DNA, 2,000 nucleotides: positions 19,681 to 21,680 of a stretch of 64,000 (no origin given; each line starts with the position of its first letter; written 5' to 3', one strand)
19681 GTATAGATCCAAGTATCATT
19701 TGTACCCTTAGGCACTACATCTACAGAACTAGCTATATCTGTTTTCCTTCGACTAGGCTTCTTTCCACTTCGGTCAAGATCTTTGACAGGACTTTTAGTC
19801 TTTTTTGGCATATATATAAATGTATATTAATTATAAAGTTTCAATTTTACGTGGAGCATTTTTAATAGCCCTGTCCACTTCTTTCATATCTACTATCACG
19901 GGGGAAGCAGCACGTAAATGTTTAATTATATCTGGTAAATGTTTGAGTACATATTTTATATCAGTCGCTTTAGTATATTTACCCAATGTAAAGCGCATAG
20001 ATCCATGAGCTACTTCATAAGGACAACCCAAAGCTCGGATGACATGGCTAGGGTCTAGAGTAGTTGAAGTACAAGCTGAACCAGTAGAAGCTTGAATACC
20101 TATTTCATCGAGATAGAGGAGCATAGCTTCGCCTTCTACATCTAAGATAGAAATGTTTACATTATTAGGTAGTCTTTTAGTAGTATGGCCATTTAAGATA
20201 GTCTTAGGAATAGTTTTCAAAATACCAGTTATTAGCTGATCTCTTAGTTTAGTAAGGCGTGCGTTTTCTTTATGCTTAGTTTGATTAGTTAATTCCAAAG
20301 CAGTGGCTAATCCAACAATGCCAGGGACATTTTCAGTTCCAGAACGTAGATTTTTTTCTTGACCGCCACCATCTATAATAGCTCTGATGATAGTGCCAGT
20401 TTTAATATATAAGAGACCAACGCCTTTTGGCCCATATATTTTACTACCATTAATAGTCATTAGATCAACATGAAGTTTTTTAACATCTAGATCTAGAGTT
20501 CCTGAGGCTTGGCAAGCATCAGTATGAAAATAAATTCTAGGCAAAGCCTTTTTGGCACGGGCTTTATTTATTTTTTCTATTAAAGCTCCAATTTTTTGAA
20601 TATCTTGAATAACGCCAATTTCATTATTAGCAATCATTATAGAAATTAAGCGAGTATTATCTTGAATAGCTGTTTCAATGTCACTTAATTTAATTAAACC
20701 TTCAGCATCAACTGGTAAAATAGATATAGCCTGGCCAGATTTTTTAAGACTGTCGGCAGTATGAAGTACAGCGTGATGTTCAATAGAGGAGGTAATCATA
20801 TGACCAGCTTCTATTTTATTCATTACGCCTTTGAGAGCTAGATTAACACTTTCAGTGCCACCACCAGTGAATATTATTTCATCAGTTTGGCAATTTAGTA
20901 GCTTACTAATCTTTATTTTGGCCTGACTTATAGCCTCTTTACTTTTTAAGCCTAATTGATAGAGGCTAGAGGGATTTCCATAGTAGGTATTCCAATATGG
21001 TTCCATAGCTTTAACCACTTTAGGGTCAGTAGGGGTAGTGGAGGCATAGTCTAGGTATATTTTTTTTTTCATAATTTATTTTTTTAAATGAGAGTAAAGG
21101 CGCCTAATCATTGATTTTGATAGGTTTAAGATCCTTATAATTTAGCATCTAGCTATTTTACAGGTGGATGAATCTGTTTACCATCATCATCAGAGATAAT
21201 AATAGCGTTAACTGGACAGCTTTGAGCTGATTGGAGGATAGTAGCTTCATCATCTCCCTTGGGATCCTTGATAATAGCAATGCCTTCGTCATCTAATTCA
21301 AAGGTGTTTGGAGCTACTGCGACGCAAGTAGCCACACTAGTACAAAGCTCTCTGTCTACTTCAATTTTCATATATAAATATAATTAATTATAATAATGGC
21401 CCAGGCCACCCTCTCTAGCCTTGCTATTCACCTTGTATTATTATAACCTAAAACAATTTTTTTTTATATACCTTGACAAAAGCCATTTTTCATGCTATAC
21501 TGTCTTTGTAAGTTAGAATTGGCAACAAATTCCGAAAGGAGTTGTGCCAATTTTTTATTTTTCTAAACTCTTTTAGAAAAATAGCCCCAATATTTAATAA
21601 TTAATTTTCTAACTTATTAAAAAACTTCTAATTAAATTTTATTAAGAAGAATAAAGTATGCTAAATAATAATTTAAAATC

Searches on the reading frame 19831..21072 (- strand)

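Call 13: search_protein_families(library=pfam, proteins=[window:19831-21072:-])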
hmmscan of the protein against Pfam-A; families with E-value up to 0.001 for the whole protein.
window:19831-21072:- (413 aa): 1 family
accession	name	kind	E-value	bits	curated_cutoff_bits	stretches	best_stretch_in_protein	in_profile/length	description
PF00266.25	Aminotran_5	-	5.4e-74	249.8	21.5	1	5-374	1-370/371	Aminotransferase class-V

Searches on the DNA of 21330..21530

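Call 8: search_rna_families(source=window, start=21330, end=21530, threshold=evalue, max_evalue=10, show_alignments=4)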
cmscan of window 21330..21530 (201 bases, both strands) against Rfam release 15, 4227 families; matches with E-value up to 10: 2.
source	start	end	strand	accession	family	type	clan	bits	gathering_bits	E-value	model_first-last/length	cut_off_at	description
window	21359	21382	-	RF01103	UPD-PKc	Cis-reg;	-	17.7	40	1.3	1-29/29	no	Pseudoknot of upstream pseudoknot domain (UPD) of the 3'UTR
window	21350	21369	+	RF02171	RFPL3-AS1_1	Gene; lncRNA;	-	9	70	5.7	69-88/88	no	RFPL3 antisense RNA 1 conserved region 1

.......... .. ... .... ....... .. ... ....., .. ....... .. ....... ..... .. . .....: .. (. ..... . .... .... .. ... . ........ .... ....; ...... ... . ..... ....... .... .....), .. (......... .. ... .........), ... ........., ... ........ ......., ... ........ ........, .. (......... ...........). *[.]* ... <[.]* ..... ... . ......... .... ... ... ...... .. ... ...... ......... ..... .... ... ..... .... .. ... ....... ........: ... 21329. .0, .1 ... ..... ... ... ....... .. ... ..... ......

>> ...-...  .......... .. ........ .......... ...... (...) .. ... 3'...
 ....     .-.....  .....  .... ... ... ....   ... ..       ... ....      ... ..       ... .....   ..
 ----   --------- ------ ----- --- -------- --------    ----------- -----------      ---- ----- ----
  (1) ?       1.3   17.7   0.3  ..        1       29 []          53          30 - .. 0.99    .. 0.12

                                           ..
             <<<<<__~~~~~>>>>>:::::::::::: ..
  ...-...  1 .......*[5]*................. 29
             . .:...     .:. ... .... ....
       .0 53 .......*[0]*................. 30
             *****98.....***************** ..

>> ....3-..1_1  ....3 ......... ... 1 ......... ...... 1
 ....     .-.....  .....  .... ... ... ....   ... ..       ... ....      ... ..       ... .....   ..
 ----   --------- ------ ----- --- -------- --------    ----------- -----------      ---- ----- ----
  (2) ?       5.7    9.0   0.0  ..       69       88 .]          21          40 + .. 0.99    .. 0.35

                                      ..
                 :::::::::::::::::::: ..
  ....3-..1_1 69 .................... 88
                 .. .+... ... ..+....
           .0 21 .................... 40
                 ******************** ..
